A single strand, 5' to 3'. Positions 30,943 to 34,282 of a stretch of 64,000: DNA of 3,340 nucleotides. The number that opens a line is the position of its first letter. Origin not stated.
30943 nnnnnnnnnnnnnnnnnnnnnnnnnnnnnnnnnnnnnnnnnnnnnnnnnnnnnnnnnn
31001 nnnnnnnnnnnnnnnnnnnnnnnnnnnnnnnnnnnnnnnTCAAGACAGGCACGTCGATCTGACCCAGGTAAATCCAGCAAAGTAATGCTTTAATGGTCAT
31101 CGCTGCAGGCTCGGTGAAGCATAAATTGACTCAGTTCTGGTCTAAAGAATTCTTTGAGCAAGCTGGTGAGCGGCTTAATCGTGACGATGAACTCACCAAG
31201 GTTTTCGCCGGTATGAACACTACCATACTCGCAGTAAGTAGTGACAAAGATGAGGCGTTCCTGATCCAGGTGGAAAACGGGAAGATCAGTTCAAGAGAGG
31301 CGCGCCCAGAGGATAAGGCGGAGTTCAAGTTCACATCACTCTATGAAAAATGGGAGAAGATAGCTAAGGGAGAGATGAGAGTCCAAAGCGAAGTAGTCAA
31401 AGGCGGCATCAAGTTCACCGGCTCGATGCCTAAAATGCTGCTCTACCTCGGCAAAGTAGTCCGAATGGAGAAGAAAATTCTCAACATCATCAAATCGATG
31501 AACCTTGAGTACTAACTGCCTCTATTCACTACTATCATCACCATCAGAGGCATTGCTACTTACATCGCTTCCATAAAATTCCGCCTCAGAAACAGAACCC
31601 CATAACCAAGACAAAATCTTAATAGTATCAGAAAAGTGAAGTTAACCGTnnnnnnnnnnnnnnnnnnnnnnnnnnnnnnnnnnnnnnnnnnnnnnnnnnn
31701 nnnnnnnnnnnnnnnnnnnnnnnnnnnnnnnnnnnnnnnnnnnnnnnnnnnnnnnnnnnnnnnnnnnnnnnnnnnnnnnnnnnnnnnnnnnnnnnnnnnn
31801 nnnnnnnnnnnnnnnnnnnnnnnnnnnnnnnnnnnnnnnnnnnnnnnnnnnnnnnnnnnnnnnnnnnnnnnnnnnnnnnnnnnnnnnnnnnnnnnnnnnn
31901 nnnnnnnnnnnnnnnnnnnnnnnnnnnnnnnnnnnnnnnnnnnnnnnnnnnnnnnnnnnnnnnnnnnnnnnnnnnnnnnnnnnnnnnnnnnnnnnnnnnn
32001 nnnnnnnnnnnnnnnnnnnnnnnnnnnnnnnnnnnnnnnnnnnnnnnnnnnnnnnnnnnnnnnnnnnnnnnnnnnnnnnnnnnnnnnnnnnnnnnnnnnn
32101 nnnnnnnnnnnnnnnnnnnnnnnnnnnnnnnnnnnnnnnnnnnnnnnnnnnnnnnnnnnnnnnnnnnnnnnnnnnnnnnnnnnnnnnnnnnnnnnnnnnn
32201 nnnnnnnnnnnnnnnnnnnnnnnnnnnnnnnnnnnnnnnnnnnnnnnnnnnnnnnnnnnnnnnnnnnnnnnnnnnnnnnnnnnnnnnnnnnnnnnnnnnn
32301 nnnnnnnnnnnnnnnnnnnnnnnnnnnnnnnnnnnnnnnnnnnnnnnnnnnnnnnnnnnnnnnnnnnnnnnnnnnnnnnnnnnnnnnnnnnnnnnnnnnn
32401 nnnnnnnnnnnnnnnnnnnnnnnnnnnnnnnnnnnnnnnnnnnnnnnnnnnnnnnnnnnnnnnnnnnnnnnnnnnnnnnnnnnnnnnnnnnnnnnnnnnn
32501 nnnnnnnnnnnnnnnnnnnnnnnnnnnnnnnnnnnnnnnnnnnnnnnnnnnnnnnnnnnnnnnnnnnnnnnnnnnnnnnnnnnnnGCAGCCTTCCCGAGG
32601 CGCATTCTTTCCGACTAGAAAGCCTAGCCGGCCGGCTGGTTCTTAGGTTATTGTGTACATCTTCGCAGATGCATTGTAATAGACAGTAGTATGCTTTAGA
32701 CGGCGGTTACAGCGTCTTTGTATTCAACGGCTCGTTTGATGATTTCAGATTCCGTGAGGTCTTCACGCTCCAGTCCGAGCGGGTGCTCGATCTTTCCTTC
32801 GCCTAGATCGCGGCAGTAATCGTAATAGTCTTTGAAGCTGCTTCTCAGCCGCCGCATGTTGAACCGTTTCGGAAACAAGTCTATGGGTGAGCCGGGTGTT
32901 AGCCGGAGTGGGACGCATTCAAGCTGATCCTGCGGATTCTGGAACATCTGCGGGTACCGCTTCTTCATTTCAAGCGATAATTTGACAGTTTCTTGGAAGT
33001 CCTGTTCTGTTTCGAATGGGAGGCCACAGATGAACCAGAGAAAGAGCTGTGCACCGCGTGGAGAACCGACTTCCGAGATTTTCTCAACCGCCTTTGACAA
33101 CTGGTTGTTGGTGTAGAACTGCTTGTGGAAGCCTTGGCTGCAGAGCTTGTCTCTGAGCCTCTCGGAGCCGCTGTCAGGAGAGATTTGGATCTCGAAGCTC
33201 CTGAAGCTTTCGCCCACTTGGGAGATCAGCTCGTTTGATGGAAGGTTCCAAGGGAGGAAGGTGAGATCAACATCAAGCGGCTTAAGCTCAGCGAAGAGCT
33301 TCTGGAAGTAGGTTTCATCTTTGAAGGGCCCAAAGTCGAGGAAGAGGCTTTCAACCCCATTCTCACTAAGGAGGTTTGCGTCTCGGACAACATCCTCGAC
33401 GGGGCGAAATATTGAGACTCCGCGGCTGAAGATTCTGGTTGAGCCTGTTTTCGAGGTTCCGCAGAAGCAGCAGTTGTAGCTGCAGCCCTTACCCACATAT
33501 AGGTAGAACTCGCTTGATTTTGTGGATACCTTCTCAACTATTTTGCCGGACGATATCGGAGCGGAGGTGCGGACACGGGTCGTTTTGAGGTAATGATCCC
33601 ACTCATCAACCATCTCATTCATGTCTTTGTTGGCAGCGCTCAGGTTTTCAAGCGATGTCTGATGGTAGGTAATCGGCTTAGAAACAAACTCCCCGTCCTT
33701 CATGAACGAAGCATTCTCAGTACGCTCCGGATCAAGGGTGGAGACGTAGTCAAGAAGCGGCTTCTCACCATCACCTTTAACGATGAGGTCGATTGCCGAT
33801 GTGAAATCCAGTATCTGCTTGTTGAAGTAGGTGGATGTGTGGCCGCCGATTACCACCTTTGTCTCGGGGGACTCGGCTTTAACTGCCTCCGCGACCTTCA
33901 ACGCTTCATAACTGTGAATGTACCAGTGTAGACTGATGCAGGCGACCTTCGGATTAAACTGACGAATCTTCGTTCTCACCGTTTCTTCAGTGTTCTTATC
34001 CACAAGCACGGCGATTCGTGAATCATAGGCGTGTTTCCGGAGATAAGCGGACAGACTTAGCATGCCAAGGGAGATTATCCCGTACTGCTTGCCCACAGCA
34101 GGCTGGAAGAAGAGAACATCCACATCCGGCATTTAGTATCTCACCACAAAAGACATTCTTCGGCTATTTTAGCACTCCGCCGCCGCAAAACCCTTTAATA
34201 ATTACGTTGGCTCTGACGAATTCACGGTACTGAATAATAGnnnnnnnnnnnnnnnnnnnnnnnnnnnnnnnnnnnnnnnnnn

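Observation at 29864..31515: U32-family protein immediately followed by an SCP2 protein: an archaeal analogue of the bacterial UbiU/V-UbiT O2-independent hydroxylase module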

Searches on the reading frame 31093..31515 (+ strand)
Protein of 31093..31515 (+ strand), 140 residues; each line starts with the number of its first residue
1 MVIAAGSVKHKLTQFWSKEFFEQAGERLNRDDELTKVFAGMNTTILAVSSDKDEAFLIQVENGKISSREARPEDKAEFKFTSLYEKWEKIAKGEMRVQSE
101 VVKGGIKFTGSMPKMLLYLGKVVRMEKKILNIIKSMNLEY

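Call 3: search_protein_families(library=pfam, proteins=[window:31093-31515:+], max_evalue=0.01)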
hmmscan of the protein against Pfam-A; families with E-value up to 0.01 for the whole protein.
window:31093-31515:+ (140 aa): 2 families
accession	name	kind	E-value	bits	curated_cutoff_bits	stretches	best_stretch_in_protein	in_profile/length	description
PF14864.11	Alkyl_sulf_C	-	3.7e-07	30.8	27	1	39-114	30-105/125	Alkyl sulfatase C-terminal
PF02036.22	SCP2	-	0.0001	23.1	21.3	1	22-115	2-93/101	SCP-2 sterol transfer family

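Call 4: search_protein_families(library=ncbifam, proteins=[window:31093-31515:+], max_evalue=0.01)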
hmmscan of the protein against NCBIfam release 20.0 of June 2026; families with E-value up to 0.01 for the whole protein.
window:31093-31515:+ (140 aa): 0 families

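Call 34: find_homologous_proteins(query=window:31093-31515:+, max_evalue=0.001)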
Query window:31093-31515:+ (140 aa): 30 proteins with E <= 0.001 among 44 candidates.
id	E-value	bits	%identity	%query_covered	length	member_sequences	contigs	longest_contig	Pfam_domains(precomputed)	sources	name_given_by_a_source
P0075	1.4e-82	292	99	100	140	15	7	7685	PF14864.12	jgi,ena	-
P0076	8.2e-66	238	87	92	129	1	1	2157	PF14864.12,PF02036.23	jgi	jgi:putative sterol carrier protein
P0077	1.3e-54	201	73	95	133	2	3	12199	PF02036.23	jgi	jgi:hypothetical protein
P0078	3.9e-52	193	70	95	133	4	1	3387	PF02036.23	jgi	jgi:putative sterol carrier protein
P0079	2.6e-50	187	71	92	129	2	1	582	PF02036.23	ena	-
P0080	2.3e-49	184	67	92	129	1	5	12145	PF14864.12,PF02036.23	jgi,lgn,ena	-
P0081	5.6e-49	183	69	92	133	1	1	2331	PF02036.23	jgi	-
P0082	6.2e-49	183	66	92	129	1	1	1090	PF14864.12,PF02036.23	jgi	-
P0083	8.9e-49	183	66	92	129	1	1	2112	PF14864.12,PF02036.23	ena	-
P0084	1.7e-48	182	68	92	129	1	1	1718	PF02036.23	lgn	-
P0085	1.7e-48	182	66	92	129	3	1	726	PF14864.12,PF02036.23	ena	-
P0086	1.9e-48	182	67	92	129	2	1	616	PF02036.23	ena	-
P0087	1.1e-47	179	67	92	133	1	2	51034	PF02036.23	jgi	jgi:hypothetical protein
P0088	4.3e-46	174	60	99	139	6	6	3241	PF02036.23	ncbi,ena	-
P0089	6.4e-46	173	67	92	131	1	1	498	PF02036.23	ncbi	-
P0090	1.4e-45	172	65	92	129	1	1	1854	PF02036.23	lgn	-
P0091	1.6e-45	172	65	92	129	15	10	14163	PF02036.23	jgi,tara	jgi:putative sterol carrier protein|tara:strand:+ start:375 stop:764 length:390 start_codon:yes stop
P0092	2.6e-44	168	64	92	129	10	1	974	PF02036.23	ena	-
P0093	4.1e-44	167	64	92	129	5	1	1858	PF02036.23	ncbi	-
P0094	1.2e-43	166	64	92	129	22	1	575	PF02036.23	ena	-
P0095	2.5e-43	165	62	92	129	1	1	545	PF02036.23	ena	-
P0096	1.1e-42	163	57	99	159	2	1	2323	PF02036.23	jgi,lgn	-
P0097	3.0e-42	161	78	71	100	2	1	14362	PF02036.23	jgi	-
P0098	9.4e-42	160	59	95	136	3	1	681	PF02036.23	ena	-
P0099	2.6e-39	152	59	92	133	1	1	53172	PF14864.12,PF02036.23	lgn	-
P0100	6.5e-39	151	57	92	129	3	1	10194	PF14864.12,PF02036.23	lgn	-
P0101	3.8e-38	148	57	92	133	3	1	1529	PF02036.23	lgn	-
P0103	2.4e-32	129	51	92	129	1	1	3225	PF02036.23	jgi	-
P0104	4.8e-32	128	50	92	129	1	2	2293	PF02036.23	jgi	-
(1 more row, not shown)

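Call 36: find_encoding_contigs(protein=P0087, flank=8000, max_places=2)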
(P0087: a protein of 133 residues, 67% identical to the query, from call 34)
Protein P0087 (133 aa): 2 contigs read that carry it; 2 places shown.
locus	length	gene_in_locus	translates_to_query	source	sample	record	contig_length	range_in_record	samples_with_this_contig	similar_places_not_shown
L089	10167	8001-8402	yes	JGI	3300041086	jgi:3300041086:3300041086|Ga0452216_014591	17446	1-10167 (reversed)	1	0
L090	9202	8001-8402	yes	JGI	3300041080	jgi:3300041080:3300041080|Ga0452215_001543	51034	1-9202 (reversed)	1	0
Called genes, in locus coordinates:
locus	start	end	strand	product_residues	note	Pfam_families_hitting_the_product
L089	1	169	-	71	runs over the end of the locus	PF07311:Dodecin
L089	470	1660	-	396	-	PF08714:Fae, PF00215:OMPdecase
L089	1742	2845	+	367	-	PF00005:ABC_tran, PF13304:AAA_21 (faint), PF08402:TOBE_2 (weak)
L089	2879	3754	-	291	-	PF02195:ParB_N, PF17762:HTH_ParB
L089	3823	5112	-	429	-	PF00528:BPD_transp_1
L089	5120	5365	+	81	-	-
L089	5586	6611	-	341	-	PF01547:SBP_bac_1, PF13531:SBP_bac_11, PF13416:SBP_bac_8, PF13343:SBP_bac_6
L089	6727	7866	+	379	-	PF01136:Peptidase_U32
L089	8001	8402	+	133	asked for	PF02036:SCP2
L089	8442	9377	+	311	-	PF13343:SBP_bac_6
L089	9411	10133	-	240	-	PF04055:Radical_SAM (faint)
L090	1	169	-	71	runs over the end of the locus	PF07311:Dodecin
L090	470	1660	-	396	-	PF08714:Fae, PF00215:OMPdecase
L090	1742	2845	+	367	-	PF00005:ABC_tran, PF13304:AAA_21 (faint), PF08402:TOBE_2 (weak)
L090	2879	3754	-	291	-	PF02195:ParB_N, PF17762:HTH_ParB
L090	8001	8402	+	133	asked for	PF02036:SCP2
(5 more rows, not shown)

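Call 37: find_encoding_contigs(protein=P0099, flank=8000, max_places=2)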
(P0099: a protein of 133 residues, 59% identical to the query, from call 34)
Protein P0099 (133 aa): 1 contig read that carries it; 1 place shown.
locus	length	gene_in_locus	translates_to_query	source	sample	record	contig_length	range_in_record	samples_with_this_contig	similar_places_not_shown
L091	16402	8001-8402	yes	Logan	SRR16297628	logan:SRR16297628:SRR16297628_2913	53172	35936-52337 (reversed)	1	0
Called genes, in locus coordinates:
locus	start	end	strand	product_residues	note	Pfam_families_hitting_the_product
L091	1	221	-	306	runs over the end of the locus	PF02678:Pirin, PF05726:Pirin_C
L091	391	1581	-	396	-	PF08714:Fae, PF00215:OMPdecase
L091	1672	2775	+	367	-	PF00005:ABC_tran, PF13304:AAA_21 (faint), PF08402:TOBE_2 (weak)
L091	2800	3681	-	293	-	PF02195:ParB_N, PF17762:HTH_ParB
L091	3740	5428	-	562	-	PF00528:BPD_transp_1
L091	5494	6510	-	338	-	PF01547:SBP_bac_1, PF13531:SBP_bac_11, PF13416:SBP_bac_8 (weak), PF13343:SBP_bac_6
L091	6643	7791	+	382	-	PF01136:Peptidase_U32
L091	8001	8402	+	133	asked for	PF14864:Alkyl_sulf_C (weak), PF02036:SCP2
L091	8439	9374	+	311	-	PF13343:SBP_bac_6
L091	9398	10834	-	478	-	PF02310:B12-binding, PF04055:Radical_SAM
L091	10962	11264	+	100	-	PF02607:B12-binding_2 (weak)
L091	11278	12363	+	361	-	PF01208:URO-D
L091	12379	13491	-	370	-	PF01208:URO-D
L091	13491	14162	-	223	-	PF02607:B12-binding_2 (weak)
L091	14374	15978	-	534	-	PF00501:AMP-binding, PF13193:AMP-binding_C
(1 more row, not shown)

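Call 38: find_encoding_contigs(protein=P0091, flank=8000, max_places=3)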
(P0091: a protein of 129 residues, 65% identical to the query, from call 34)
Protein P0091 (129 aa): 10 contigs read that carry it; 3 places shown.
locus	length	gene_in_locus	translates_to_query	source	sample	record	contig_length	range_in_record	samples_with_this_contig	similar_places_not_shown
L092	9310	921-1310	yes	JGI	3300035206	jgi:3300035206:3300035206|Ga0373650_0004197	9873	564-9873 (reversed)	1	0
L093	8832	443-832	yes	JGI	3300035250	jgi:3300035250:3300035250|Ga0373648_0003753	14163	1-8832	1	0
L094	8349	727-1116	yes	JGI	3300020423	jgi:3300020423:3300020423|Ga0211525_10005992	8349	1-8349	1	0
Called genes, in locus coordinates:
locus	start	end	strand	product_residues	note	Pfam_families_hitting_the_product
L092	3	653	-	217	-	?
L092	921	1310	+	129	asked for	PF02036:SCP2 (weak)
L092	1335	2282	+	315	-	PF13416:SBP_bac_8 (weak), PF13343:SBP_bac_6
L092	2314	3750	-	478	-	PF02310:B12-binding, PF04055:Radical_SAM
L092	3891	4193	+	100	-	-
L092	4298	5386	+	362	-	PF01208:URO-D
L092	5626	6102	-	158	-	-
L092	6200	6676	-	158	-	PF00578:AhpC-TSA, PF08534:Redoxin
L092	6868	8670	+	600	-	PF01011:PQQ, PF13570:Beta-prop_ACSF4 (faint), PF13360:PQQ_2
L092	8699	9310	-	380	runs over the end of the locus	PF07690:MFS_1, PF00083:Sugar_tr (weak), PF07690:MFS_1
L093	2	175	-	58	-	?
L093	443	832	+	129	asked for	PF02036:SCP2 (weak)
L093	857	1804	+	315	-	PF13416:SBP_bac_8 (weak), PF13343:SBP_bac_6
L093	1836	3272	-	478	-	PF02310:B12-binding, PF04055:Radical_SAM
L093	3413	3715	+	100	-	-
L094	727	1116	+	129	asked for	PF02036:SCP2 (weak)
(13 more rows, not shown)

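Call 51: search_solved_structures(query=A2, max_evalue=1)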
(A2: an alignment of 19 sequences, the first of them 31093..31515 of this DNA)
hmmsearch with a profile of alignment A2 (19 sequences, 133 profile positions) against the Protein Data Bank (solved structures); distinct sequences matched with E-value up to 1: 16.
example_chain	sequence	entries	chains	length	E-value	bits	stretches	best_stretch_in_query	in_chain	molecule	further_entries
3cnu_A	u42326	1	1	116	0.08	16.3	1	11-105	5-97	Predicted coding region AF_1534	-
4jgx_A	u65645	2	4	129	0.086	16.2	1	25-107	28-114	Fatty acid-binding protein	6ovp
2c0l_B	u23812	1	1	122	0.11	15.8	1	12-106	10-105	NONSPECIFIC LIPID-TRANSFER PROTEIN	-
1qnd_A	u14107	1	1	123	0.11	15.8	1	12-106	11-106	NONSPECIFIC LIPID-TRANSFER PROTEIN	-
1c44_A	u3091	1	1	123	0.32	14.3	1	13-106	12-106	PROTEIN (STEROL CARRIER PROTEIN 2)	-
3s44_A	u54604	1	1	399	0.38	14.1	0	7-76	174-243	Alpha-2,3/2,6-sialyltransferase/sialidase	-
8sv2_A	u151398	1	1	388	0.52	13.7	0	7-76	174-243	Alpha-2,3/2,6-sialyltransferase/sialidase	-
2c84_A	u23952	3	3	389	0.53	13.6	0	7-76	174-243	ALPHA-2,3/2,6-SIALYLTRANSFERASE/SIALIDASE | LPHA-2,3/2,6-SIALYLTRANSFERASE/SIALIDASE | PROTEIN PM0188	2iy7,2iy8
2c83_A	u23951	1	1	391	0.54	13.6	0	7-76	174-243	HYPOTHETICAL PROTEIN PM0188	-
2ii6_A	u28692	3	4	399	0.56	13.6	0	7-76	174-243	Alpha-2,3/2,6-sialyltransferase/sialidase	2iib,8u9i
2ex0_A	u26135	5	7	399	0.59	13.5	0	7-76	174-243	a2,3-sialyltransferase, a2,6-sialyltransferase | Alpha-2,3/2,6-sialyltransferase/sialidase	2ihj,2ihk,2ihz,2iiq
2ilv_A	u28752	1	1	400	0.59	13.5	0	7-76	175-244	Alpha-2,3/2,6-sialyltransferase/sialidase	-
4uei_A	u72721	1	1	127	0.69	13.3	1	22-106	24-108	STEROL CARRIER PROTEIN 2/3-OXOACYL-COA THIOLASE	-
2ex1_A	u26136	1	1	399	0.74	13.2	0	7-75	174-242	a2,3-sialyltransferase, a2,a6-sialyltransferase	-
3bn8_A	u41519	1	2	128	0.76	13.1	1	10-105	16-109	Putative sterol carrier protein 2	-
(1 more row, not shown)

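Call 54: predict_structure(alignment_id=A2)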
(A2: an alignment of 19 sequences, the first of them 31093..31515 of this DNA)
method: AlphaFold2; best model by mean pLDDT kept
length: 140 residues; sequences in the alignment: 19
mean_pLDDT: 91.1   pTM: 0.82
mean pLDDT of the five models: 91.1, 88.5, 88.3, 88.2, 88.1
residues with pLDDT >= 90: 126; 70-90: 4; 50-70: 1; < 50: 9
segments of 3 or more residues with pLDDT < 50: 1-9
pLDDT, mean of each block of 10 residues (from residue 1): 44 93 96 95 97 97 96 95 97 93 94 94 93 93
secondary structure, 60 per line:
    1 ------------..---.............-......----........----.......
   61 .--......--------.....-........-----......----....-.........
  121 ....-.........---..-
elements in order: H18-30 H32-37 E42-49 E54-61 E64-69 E78-82 H84-91 H97-102 E107-110 H112-124 H126-134

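Call 58: fold_search(model_id=the predicted structure, library=pdb)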
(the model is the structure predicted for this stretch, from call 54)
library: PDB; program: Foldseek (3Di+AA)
matches with E <= 10: 945; with E <= 0.001: 45
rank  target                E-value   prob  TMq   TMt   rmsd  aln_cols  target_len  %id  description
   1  2yhe_B                6.4e-08  1.00  0.57  0.14   2.7       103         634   21  Structure determination of the stereoselective inverting sec- alkylsulfatase Pisa1 from Pseudomonas sp. (released 2012-05-16)
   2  1wfr_MODEL_1_A        2.5e-07  1.00  0.71  0.70   3.1       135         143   10  Solution structure of the conserved hypothetical protein TT1886, possibly sterol carrier protein, from Thermus (released 2004-11-26)
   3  2yhe_A                3.6e-07  1.00  0.57  0.14   2.7       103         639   21  Structure determination of the stereoselective inverting sec- alkylsulfatase Pisa1 from Pseudomonas sp. (released 2012-05-16)
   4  4axh_A                4.6e-07  1.00  0.59  0.14   2.5       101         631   22  Structure and mechanism of the first inverting alkylsulfatase specific for secondary alkylsulfatases (released 2012-12-05)
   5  4axh_B                7.5e-07  1.00  0.54  0.13   2.2        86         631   20  Structure and mechanism of the first inverting alkylsulfatase specific for secondary alkylsulfatases (released 2012-12-05)
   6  4av7_A                1.1e-06  1.00  0.58  0.14   2.6       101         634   22  Structure determination of the double mutant S233Y F250G from the sec- alkyl sulfatase PisA1 (released 2012-12-05)
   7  2cx7_B                2.0e-06  1.00  0.73  0.78   2.6       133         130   11  Crystal structure of sterol carrier protein 2 (released 2005-12-28)
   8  4av7_B                2.0e-06  1.00  0.58  0.14   2.5       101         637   22  Structure determination of the double mutant S233Y F250G from the sec- alkyl sulfatase PisA1 (released 2012-12-05)
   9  3bn8_B                2.7e-06  1.00  0.59  0.74   6.2       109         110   16  Crystal structure of a putative sterol carrier protein type 2 (af1534) from archaeoglobus fulgidus dsm 4304 at 2.11 A  (released 2007-12-25)
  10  2cfu                  3.5e-06  1.00  0.58  0.15   2.8       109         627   19  Crystal structure of SdsA1, an alkylsulfatase from Pseudomonas aeruginosa, in complex with 1-decane-sulfonic-acid. (released 2006-04-26)
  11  2cx7_A                3.7e-06  1.00  0.67  0.72   3.1       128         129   11  Crystal structure of sterol carrier protein 2 (released 2005-12-28)
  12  2cg2                  5.3e-06  1.00  0.59  0.15   2.8       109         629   19  Crystal structure of SdsA1, an alkylsulfatase from Pseudomonas aeruginosa, in complex with sulfate (released 2006-04-26)
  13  3cnu                  5.3e-06  1.00  0.60  0.74   5.5       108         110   18  Crystal structure of the predicted coding region AF_1534 from Archaeoglobus fulgidus (released 2008-04-15)
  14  6h6o_A                6.8e-06  1.00  0.58  0.66   3.8       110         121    8  UbiJ-SCP2 Ubiquinone synthesis protein (released 2019-02-13)
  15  2cfz                  8.2e-06  1.00  0.58  0.15   2.8       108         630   19  Crystal structure of SdsA1, an alkylsulfatase from Pseudomonas aeruginosa, in complex with 1-dodecanol (released 2006-04-26)
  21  3bn8_A                1.6e-05  1.00  0.57  0.68  12.2       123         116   15  Crystal structure of a putative sterol carrier protein type 2 (af1534) from archaeoglobus fulgidus dsm 4304 at 2.11 A  (released 2007-12-25)
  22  6h6o_B                2.2e-05  1.00  0.58  0.67   3.6       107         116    7  UbiJ-SCP2 Ubiquinone synthesis protein (released 2019-02-13)
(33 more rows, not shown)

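Call 91: search_protein_families(library=ncbifam, proteins=[window:31093-31515:+], max_evalue=1)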
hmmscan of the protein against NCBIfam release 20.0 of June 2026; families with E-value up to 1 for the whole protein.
window:31093-31515:+ (140 aa): 0 families

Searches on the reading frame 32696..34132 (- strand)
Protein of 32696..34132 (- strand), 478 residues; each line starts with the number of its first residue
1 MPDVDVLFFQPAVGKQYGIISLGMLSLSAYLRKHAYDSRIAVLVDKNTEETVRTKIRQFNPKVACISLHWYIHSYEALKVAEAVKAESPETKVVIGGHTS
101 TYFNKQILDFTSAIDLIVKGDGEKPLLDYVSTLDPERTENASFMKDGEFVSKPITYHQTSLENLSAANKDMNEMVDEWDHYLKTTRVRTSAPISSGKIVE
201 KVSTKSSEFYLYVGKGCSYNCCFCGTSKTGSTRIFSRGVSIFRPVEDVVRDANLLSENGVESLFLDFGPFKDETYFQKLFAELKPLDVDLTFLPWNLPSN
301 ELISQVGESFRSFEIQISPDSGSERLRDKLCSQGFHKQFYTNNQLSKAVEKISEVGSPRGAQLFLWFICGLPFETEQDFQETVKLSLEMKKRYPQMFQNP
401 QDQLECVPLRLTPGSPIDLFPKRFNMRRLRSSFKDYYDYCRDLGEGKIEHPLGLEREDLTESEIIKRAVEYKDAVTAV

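Call 3: search_protein_families(library=pfam, proteins=[window:32696-34132:-], max_evalue=0.01)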
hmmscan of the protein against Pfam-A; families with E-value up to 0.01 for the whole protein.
window:32696-34132:- (478 aa): 2 families
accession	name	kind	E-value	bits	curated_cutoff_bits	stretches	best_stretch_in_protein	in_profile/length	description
PF02310.24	B12-binding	-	8.7e-13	48.6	32.1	1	20-126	13-117/121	B12 binding domain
PF04055.27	Radical_SAM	-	8.2e-11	42.8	29.5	1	212-385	2-165/166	Radical SAM superfamily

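Call 4: search_protein_families(library=ncbifam, proteins=[window:32696-34132:-], max_evalue=0.01)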
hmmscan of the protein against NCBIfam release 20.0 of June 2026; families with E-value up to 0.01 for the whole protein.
window:32696-34132:- (478 aa): 20 families
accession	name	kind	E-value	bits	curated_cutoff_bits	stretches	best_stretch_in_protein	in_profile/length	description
TIGR04190.1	B12_SAM_Ta0216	equivalog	9.7e-45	153.2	500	1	19-469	35-471/554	TIGR04190 family B12-binding domain/radical SAM domain protein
TIGR04013.1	B12_SAM_MJ_1487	hypoth_equivalog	5.4e-12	45.3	251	1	44-138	21-116/382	TIGR04013 family B12-binding domain/radical SAM domain-containing protein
TIGR04367.1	HpnR_B12_rSAM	equivalog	2.8e-11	42.6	650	1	22-133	23-134/490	hopanoid C-3 methylase HpnR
TIGR04072.2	rSAM_ladder_B12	equivalog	6e-11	41.6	360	1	16-145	13-152/443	lipid biosynthesis B12-binding/radical SAM protein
TIGR04014.1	B12_SAM_MJ_0865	equivalog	7.9e-11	41.4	360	1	42-263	20-209/434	methyl-coenzyme M reductase glutamine C-methyltransferase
TIGR02026.1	BchE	equivalog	1.6e-10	40.5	481.35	1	22-227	23-213/497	magnesium-protoporphyrin IX monomethyl ester anaerobic oxidative cyclase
TIGR03960.1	rSAM_fuse_unch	hypoth_equivalog_domain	1.7e-08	33.4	462.3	1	88-402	130-437/605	TIGR03960 family B12-binding radical SAM protein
TIGR00089.1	TIGR00089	subfamily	2.1e-08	33.4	251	1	169-265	99-190/429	MiaB/RimO family radical SAM methylthiotransferase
NF050148.1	rSAM_ApyD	equivalog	2.6e-08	32.8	750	1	77-133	90-146/645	RiPP biosynthesis radical SAM protein ApyD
TIGR01125.1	TIGR01125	equivalog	3e-08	33.1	356.95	1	84-264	63-186/432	30S ribosomal protein S12 methylthiotransferase RimO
TIGR03471.1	HpnJ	equivalog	4.9e-08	32.3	577.6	1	74-391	80-367/472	hopanoid biosynthesis associated radical SAM protein HpnJ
NF038361.1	rSAM_Sden_1168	equivalog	5.7e-08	31.7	575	1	48-329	128-401/560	Sden_1168 family B12-binding radical SAM P-methyltransferase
NF033712.0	B12_rSAM_KedN5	subfamily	6.3e-08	31.3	700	1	50-224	52-211/624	KedN5 family methylcobalamin-dependent radical SAM C-methyltransferase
TIGR04479.1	bcpD_PhpK_rSAM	subfamily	2e-07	29.8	600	1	19-138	70-196/504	PhpK family radical SAM P-methyltransferase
TIGR01574.1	miaB-methiolase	equivalog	2.1e-06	27.1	355.3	0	337-390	275-326/437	tRNA (N6-isopentenyl adenosine(37)-C2)-methylthiotransferase MiaB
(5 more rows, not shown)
